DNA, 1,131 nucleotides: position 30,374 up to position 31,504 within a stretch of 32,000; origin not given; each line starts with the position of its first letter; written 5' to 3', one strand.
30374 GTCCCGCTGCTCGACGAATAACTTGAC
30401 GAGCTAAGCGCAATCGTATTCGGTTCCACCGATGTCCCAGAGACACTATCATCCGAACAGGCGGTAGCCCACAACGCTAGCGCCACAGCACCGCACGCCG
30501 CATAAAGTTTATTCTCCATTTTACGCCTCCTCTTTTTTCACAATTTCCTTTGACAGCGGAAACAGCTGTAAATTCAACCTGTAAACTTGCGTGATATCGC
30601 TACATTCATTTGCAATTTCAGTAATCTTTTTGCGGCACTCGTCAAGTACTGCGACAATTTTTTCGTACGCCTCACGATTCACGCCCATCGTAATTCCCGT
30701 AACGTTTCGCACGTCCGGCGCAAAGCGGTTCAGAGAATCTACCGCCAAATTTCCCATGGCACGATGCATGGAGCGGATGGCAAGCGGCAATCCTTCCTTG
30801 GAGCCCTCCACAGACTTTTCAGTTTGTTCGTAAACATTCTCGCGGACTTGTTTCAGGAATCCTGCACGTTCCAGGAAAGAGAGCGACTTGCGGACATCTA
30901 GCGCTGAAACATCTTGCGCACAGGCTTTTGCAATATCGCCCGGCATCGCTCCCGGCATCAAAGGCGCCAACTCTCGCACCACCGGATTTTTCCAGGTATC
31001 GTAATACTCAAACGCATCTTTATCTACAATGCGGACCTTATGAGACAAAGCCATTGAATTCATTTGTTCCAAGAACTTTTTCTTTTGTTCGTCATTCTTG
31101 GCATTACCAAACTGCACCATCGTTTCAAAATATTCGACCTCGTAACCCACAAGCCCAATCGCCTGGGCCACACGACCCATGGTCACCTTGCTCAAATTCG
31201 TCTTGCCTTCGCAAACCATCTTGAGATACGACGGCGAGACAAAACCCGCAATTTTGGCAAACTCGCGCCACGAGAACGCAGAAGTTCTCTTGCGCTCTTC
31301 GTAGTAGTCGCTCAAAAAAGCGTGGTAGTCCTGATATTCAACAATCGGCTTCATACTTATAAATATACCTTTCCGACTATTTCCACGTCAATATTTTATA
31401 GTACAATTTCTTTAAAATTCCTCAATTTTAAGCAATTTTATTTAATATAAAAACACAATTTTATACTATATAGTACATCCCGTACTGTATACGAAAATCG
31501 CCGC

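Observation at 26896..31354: Tightly coupled operon: TIGR02147/DUF4423-like HTH regulator plus two paralogous dual-module lipoproteins, tail-to-tail with a GH5 cellulase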

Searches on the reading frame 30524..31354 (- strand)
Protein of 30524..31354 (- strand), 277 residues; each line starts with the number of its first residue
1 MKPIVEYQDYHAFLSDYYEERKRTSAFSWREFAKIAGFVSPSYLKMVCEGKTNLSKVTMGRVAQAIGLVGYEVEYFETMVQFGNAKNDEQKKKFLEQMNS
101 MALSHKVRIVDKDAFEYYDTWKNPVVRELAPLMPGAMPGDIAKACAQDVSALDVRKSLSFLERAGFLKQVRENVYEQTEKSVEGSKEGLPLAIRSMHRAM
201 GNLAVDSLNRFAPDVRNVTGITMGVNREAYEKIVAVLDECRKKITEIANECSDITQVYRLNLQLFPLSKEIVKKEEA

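Call 3: search_protein_families(library=pfam, proteins=[window:30524-31354:-], max_evalue=1)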
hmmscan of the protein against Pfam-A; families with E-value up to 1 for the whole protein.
window:30524-31354:- (277 aa): 5 families
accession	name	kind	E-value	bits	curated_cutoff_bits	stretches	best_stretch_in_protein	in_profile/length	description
PF14394.12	DUF4423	-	4.5e-25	88.8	30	1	105-267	5-165/165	Domain of unknown function (DUF4423)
PF01381.28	HTH_3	-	0.00046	20.6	23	1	27-67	10-49/55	Helix-turn-helix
PF00165.29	HTH_AraC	-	0.0046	17.5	26.6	1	24-47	6-28/42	Bacterial regulatory helix-turn-helix proteins, AraC family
PF17399.7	DUF5405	-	0.051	14.5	21.6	1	221-253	50-82/88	Domain of unknown function (DUF5405)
PF01978.25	TrmB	-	0.13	12.6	25.6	0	64-89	2-27/68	Sugar-specific transcriptional regulator TrmB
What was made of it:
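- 30521..31354 (-): TIGR02147/DUF4423 protein (FSU_1231 / Fisuc_0789), 277 aa. Predicted domains: XRE-type HTH (aa ~10-85), winged HTH (aa ~120-180), then long C-terminal helices. Putative autoregulator. DUF4423 E=4.5e-25 and HTH_3 E=4.6e-4 (call 3).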

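Call 4: search_protein_families(library=ncbifam, proteins=[window:30524-31354:-], max_evalue=1)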
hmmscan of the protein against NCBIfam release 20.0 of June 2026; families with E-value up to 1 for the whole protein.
window:30524-31354:- (277 aa): 3 families
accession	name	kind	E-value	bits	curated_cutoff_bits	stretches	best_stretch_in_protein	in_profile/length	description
TIGR02147.1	Fsuc_second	paralog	2.2e-90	302.8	50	1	1-269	1-271/272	TIGR02147 family protein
NF007927.0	PRK10642.1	equivalog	0.034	12.9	544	1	6-41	144-179/500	glycine betaine/L-proline transporter ProP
NF006015.0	PRK08154.1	subfamily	0.078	12.1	204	1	22-73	39-89/314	anaerobic benzoate catabolism transcriptional regulator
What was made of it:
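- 30521..31354 (-): TIGR02147 E=2.2e-90 (call 4).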

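Call 18: find_homologous_proteins(query=window:30524-31354:-)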
Query window:30524-31354:- (277 aa): 1956 proteins with E <= 0.001 among 2864 candidates; the best 120 are listed.
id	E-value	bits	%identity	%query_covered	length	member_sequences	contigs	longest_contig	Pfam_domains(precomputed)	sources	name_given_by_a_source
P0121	2.4e-175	599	97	100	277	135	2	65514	PF14394.13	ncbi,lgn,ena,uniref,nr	ncbi:TIGR02147 family protein [uncultured Fibrobacter sp.]|uniref:TIGR02147 family protein n=1 Tax=u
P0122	2.2e-174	596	97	100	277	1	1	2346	PF14394.13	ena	-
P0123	1.4e-162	557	90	100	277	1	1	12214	PF14394.13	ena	-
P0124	5.5e-162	555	90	100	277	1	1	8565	PF14394.13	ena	-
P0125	7.9e-160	548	89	100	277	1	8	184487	PF14394.13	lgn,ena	-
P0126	3.0e-159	546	88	100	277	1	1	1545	PF14394.13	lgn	-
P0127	4.0e-159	546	88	100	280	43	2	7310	PF14394.13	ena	-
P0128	2.6e-158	543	88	100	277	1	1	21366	PF14394.13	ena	-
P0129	5.3e-152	522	84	100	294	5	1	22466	PF14394.13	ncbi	-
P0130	1.6e-151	521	84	100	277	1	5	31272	PF14394.13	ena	-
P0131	2.8e-151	520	84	100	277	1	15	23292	PF14394.13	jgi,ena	-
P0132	3.8e-151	519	83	100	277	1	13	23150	PF14394.13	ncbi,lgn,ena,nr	ncbi:MAG: TIGR02147 family protein [Fibrobacter sp.]|nr:TIGR02147 family protein [Fibrobacter sp.]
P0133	3.8e-151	519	84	100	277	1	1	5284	PF14394.13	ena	-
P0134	3.9e-151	519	83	100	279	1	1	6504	PF14394.13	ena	-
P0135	4.3e-151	519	83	99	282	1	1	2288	PF14394.13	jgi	-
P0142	1.7e-150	517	83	100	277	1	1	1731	PF14394.13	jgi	jgi:uncharacterized protein (TIGR02147 family)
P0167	1.0e-148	512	83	100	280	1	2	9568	PF14394.13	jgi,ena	jgi:hypothetical protein, TIGR02147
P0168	1.0e-148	512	82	100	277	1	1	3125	PF14394.13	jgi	jgi:uncharacterized protein (TIGR02147 family)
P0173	1.4e-148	511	82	100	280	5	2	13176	PF14394.13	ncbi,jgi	jgi:uncharacterized protein (TIGR02147 family)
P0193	1.1e-147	508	82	100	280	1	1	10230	PF14394.13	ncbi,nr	ncbi:MAG: TIGR02147 family protein [Fibrobacter sp.]|nr:TIGR02147 family protein [Fibrobacter sp.]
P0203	1.8e-147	507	82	100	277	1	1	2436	PF14394.13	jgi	jgi:uncharacterized protein (TIGR02147 family)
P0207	3.4e-147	507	81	100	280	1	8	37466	PF14394.13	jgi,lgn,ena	jgi:uncharacterized protein (TIGR02147 family)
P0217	7.6e-147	505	81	100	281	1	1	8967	PF14394.13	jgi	jgi:uncharacterized protein (TIGR02147 family)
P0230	4.9e-146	503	80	100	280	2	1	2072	PF14394.13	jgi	jgi:uncharacterized protein (TIGR02147 family)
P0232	5.8e-146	502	80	100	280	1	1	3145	PF14394.13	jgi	jgi:uncharacterized protein (TIGR02147 family)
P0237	1.1e-145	502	80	100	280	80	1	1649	PF14394.13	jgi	jgi:uncharacterized protein (TIGR02147 family)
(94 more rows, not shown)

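Call 25: find_related_loci(query=window:30524-31354:-, collection=genome_contigs, flank=10000)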
Query window:30524-31354:- (277 aa) in genome_contigs; peptide patterns used: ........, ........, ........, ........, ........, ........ (x = any residue, [..] = any of these).
227 stretches matched a pattern; 18 encode a relative of the query (tblastn E <= 1e-3); 18 distinct loci.
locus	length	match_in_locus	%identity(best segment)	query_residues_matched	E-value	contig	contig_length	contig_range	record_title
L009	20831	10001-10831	96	1-277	0e+0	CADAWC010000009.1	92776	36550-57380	MAG: Fibrobacter succinogenes isolate RUG13674 genome assembly, contig: RUG13674_asm_9, whole genome shotgun sequence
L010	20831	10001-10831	83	1-277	1e-160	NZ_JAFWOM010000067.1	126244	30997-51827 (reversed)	MAG: Fibrobacter sp. isolate RGIG5926 Sheep_Omasum-1__c440656, whole genome shotgun sequence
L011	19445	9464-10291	83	1-276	4e-159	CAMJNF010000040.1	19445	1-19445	MAG: uncultured Fibrobacter sp. isolate SRR12081293_bin.41_metaWRAP_v1.3_MAG genome assembly, contig: ERZ12289773.4006,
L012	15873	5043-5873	82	1-277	2e-158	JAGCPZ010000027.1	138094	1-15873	MAG: Fibrobacter sp. isolate RGIG10017 Yak_Reticulum-5__c287745, whole genome shotgun sequence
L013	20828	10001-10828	81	1-276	3e-158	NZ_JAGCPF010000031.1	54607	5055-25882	MAG: Fibrobacter sp. isolate RGIG9997 Yak_Reticulum-4__c318895, whole genome shotgun sequence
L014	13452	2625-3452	81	1-276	3e-158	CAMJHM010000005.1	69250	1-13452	MAG: uncultured Fibrobacter sp. isolate SRR12081299_bin.60_metaWRAP_v1.3_MAG genome assembly, contig: ERZ12289776.373, w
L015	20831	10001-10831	81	1-277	1e-156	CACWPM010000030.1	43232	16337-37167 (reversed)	MAG: Fibrobacter succinogenes isolate RUG10790 genome assembly, contig: RUG10790_asm_30, whole genome shotgun sequence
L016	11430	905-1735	81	1-277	9e-155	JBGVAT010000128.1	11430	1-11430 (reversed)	MAG: Fibrobacter sp. isolate ruminal_MAG_424 ruminal_MAG_424_contig_0128, whole genome shotgun sequence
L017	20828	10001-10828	78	1-276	9e-155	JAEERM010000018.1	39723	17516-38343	MAG: Fibrobacter sp. isolate Tb.RUG.359 NODE_3429_length_39723_cov_13.987448, whole genome shotgun sequence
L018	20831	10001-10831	80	1-277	5e-154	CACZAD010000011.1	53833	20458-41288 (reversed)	MAG: Fibrobacter succinogenes isolate RUG12439 genome assembly, contig: RUG12439_asm_11, whole genome shotgun sequence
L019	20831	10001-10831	77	1-277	1e-150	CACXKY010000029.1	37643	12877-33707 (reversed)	MAG: Fibrobacter succinogenes isolate RUG11357 genome assembly, contig: RUG11357_asm_29, whole genome shotgun sequence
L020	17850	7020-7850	78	1-277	1e-145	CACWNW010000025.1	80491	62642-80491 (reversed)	MAG: Fibrobacter succinogenes isolate RUG10752 genome assembly, contig: RUG10752_asm_25, whole genome shotgun sequence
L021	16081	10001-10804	76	1-268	4e-144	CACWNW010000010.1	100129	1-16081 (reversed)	MAG: Fibrobacter succinogenes isolate RUG10752 genome assembly, contig: RUG10752_asm_10, whole genome shotgun sequence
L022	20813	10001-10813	69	1-271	2e-135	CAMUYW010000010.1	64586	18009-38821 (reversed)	MAG TPA_asm: uncultured Fibrobacter sp. isolate SRR8387721_bin.20_metaWRAP_v1.3_MAG genome assembly, contig: ERZ14209545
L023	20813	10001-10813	68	1-271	3e-135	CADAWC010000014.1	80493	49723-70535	MAG: Fibrobacter succinogenes isolate RUG13674 genome assembly, contig: RUG13674_asm_14, whole genome shotgun sequence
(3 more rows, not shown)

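Call 28: list_cluster_members(proteins=[window:30524-31354:-, window:28450-30519:-, window:26899-28437:-, window:24570-26747:+])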
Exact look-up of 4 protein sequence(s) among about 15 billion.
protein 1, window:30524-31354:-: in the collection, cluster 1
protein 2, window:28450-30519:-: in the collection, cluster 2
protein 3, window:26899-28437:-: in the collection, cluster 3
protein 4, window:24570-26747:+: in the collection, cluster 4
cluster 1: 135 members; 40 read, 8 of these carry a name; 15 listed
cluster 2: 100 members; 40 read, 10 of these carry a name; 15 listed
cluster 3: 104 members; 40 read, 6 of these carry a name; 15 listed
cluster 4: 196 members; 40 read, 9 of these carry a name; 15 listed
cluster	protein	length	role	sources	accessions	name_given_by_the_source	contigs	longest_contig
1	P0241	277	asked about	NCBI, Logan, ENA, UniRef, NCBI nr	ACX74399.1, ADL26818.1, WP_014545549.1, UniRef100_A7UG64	hypothetical protein FSU_1231 [Fibrobacter succinogenes subsp. succinogenes S85] | Cellulose-binding protein n=1 Tax=Fibrobacter succinogenes (strain ATCC 19169 / S85) ... | TIGR02147 family protein [Fibrobacter succinogenes]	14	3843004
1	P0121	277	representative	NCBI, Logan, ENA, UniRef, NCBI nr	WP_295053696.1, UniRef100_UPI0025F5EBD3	TIGR02147 family protein [uncultured Fibrobacter sp.] | TIGR02147 family protein n=1 Tax=uncultured Fibrobacter sp. TaxID=261512 ...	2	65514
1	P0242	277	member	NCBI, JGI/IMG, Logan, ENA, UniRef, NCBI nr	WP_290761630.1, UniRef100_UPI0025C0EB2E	TIGR02147 family protein [Fibrobacter sp. UBA4297] | TIGR02147 family protein n=1 Tax=Fibrobacter sp. UBA4297 TaxID=1946536 RepID=UPI0025C0EB2E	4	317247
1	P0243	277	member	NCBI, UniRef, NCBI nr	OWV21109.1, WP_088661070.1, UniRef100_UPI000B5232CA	TIGR02147 family protein [Fibrobacter sp. UWB2] | TIGR02147 family protein n=1 Tax=Fibrobacter sp. UWB2 TaxID=1964358 RepID=UPI000B5232CA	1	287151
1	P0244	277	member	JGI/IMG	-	uncharacterized protein (TIGR02147 family)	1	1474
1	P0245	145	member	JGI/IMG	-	uncharacterized protein (TIGR02147 family)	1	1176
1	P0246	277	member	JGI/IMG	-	uncharacterized protein (TIGR02147 family)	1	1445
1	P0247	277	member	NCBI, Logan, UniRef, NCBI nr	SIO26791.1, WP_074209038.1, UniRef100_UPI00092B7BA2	TIGR02147 family protein [Fibrobacter sp. UWB11] | TIGR02147 family protein n=1 Tax=Fibrobacter sp. UWB11 TaxID=1896202 RepID=UPI00092B7BA2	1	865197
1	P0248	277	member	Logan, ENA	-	-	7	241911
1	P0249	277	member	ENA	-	-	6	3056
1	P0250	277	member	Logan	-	-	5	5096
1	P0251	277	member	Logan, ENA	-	-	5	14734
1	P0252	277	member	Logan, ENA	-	-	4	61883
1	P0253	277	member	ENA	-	-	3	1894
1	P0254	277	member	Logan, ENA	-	-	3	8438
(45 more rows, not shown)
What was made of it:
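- UniRef calls FSU_1231 a 'Cellulose-binding protein' (call 28). UniRef names FSU_1231 a 'Cellulose-binding protein' (call 28).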

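Call 30: search_protein_families(library=pfam, proteins=[L020:12777-15482:-, L020:7869-9389:+], max_evalue=1)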
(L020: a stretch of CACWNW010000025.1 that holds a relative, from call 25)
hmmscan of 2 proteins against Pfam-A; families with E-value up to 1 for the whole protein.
L020:12777-15482:- (902 aa): 7 families
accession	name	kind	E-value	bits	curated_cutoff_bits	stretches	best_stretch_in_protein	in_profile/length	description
PF00150.24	Cellulase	-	1.5e-48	166.1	23.5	1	48-298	5-269/272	Cellulase (glycosyl hydrolase family 5)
PF18962.6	Por_Secre_tail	-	5.7e-08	33.4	27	1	838-898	10-72/75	Secretion system C-terminal sorting domain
PF08547.18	CIA30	-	9.7e-05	22.9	24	1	455-521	57-126/157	Complex I intermediate-associated protein 30 (CIA30)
PF23623.1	GBD_IRG7_N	-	0.0035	17.9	27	1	841-900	31-90/95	IRG7 N-terminal galactose binding domain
PF13860.13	FlgD_ig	-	0.0071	16.7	27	1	841-893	18-78/79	FlgD Ig-like domain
PF24950.1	Fn3_Dep-1_6th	-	0.036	14.7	25.5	1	817-887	5-80/107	Dep-1 sixth Fn3-like domain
PF03325.18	Herpes_PAP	-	0.21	11.6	25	1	810-853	108-151/166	Herpesvirus polymerase accessory protein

L020:7869-9389:+ (507 aa): 2 families
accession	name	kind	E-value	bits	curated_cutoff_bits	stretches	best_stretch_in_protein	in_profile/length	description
PF09603.15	Fib_succ_major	-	2e-07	31.9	33.9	1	349-428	4-87/187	Fibrobacter succinogenes major domain (Fib_succ_major)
PF22542.1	Utp8_C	-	0.069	12.8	22.9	1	147-193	83-123/319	Utp8, C-terminal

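Call 46: search_solved_structures(query=window:30524-31354:-, max_evalue=10, show_alignments=1)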
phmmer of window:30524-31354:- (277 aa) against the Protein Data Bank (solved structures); distinct sequences matched with E-value up to 10: 9.
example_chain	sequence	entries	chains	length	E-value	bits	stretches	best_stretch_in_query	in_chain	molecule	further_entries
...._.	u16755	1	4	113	0.29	13.5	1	86-141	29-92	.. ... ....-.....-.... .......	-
4kbq_D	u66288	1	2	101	0.32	13.4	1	85-142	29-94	Heat shock cognate 71 kDa protein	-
3h3e_A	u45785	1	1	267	1.1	11.7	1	160-240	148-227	uncharacterized protein Tm1679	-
6vq5_A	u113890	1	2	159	1.3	11.4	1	224-262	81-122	Pheromome Binding Protein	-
4grl_A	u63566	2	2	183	1.7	11.1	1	17-56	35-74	MHC class II HLA-DQ-alpha chain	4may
3pl6_A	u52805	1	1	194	1.8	10.9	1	17-56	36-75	MHC class II HLA-DQ-alpha chain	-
1uvq_A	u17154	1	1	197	1.9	10.9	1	17-56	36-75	HLA CLASS II HISTOCOMPATIBILITY ANTIGEN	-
7kei_A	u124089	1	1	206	2.1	10.8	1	17-56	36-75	MHC class II HLA-DQ-alpha chain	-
6dig_A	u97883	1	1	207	2.1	10.8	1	17-56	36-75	MHC class II HLA-DQ-alpha chain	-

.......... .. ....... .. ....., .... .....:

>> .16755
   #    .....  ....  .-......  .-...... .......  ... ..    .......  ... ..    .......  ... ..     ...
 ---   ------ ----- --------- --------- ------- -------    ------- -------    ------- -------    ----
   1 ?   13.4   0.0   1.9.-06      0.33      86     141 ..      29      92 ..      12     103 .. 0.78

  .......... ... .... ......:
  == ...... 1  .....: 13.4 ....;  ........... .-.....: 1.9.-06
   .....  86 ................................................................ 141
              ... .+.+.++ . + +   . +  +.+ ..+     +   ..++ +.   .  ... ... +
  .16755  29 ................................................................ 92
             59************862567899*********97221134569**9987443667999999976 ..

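Call 49: search_protein_representatives(protein=window:30524-31354:-)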
Query: 277 residues. Proteins with E-value up to 0.001 (for the whole library): 7001; up to 1e-10: 3163; up to 1e-30: 242. The best 150 are listed.
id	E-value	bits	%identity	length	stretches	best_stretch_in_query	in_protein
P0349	1.2e-90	319.6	79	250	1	1-183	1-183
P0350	1.3e-88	313.0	51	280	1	1-273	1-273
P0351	3.4e-83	295.1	48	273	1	1-271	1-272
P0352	6.5e-83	294.2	80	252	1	14-176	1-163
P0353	3.1e-80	285.4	50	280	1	1-276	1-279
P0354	3.2e-79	282.1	49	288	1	1-274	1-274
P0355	1.8e-74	266.6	48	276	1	1-270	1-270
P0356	3.1e-70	252.7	44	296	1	2-275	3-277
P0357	1.5e-67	243.9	44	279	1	1-268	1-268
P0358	8.5e-65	234.9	43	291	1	1-270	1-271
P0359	1.1e-64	234.5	42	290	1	1-273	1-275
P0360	5.9e-63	228.8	44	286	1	1-271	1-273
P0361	5.0e-62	225.8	41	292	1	1-273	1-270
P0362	8.0e-61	221.9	41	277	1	1-274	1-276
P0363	4.2e-60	219.5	40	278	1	3-272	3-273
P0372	2.2e-50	187.7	36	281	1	1-274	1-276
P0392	1.0e-42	162.5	32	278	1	1-273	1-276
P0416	5.9e-38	146.9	30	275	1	2-269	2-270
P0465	3.8e-34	134.5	28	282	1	1-271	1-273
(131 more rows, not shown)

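Call 50: find_encoding_contigs(protein=P0362, flank=5000, max_places=2)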
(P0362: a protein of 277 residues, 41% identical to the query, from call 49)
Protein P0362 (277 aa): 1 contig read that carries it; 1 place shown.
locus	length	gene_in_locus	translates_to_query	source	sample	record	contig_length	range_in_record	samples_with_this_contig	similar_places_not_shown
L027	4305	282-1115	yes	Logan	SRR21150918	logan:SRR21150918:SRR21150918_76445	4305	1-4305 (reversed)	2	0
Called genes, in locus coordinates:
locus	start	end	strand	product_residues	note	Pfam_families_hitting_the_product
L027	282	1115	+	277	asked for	PF14394:DUF4423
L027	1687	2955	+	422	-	PF00675:Peptidase_M16, PF05193:Peptidase_M16_C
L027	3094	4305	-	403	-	?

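Call 51: find_encoding_contigs(protein=P0392, flank=5000, max_places=2)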
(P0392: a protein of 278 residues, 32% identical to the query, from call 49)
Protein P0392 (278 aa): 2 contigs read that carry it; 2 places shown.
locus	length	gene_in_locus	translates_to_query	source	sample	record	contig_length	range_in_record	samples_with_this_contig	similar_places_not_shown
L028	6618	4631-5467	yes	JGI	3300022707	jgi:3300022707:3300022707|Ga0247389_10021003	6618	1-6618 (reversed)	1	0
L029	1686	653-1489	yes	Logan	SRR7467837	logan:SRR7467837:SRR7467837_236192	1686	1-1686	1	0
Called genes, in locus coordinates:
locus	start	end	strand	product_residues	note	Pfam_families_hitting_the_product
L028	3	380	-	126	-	?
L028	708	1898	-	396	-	PF01135:PCMT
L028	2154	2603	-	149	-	-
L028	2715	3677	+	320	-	PF13384:HTH_23, PF13518:HTH_28, PF13565:HTH_32, PF00665:rve, PF13683:rve_3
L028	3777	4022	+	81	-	-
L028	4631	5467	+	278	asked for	PF14394:DUF4423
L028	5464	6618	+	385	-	?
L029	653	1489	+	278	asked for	PF14394:DUF4423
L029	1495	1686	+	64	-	?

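Call 56: find_related_loci(query=A4, collection=metagenome_contigs, flank=4000)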
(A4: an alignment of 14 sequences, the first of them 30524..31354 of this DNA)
Query A4 (277 aa) in metagenome_contigs; peptide patterns used: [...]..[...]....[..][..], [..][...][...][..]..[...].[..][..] (x = any residue, [..] = any of these).
600 stretches matched a pattern (row limit reached: there are more); 508 encode a relative of the query (tblastn E <= 1e-3); the best 80 are kept; 79 distinct loci.
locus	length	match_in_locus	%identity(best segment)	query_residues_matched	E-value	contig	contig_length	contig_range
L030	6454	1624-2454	100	1-277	0e+0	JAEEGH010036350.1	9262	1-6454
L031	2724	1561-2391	96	1-277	0e+0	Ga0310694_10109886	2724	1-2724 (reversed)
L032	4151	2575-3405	89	1-277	2e-177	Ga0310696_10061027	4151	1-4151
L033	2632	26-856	89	1-277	0e+0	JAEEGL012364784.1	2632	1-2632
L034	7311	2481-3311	83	1-277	6e-161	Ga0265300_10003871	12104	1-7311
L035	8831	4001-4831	84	1-277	4e-161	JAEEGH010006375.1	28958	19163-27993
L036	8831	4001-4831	83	1-277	6e-161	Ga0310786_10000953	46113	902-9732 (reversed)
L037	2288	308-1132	83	1-275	3e-172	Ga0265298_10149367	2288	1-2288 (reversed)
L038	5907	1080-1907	82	1-276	1e-157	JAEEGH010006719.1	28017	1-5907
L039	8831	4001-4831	81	1-277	2e-157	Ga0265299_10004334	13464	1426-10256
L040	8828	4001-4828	82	1-276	4e-157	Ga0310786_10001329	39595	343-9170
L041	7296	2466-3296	81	1-277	8e-157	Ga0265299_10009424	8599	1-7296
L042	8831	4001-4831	82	1-277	6e-157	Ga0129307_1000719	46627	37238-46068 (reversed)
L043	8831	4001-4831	81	1-277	8e-157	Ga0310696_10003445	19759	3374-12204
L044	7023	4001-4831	80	1-277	5e-156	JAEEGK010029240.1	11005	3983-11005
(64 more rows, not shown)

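Call 59: predict_structure(alignment_id=A3)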
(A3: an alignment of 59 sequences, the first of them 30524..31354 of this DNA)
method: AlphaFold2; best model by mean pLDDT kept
length: 277 residues; sequences in the alignment: 59
mean_pLDDT: 89.4   pTM: 0.66
mean pLDDT of the five models: 89.4, 85.6, 85.5, 82.4, 82.2
residues with pLDDT >= 90: 150; 70-90: 111; 50-70: 16; < 50: 0
segments of 3 or more residues with pLDDT < 50: none
pLDDT, mean of each block of 10 residues (from residue 1): 91 97 94 97 98 97 95 96 97 90 70 79 95 96 94 97 95 93 68 82 89 84 87 87 84 86 85 76
secondary structure, 60 per line:
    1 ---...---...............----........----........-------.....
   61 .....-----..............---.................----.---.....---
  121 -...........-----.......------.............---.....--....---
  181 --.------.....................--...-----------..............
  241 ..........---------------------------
elements in order: H10-24 H29-36 H41-48 H56-65 H71-84 H88-104 H113-117 H122-132 H138-144 H151-163 E167-171 E174-177 H190-210 H227-250
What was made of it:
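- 30521..31354 (-): AF2 pLDDT 89.4 (call 59).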
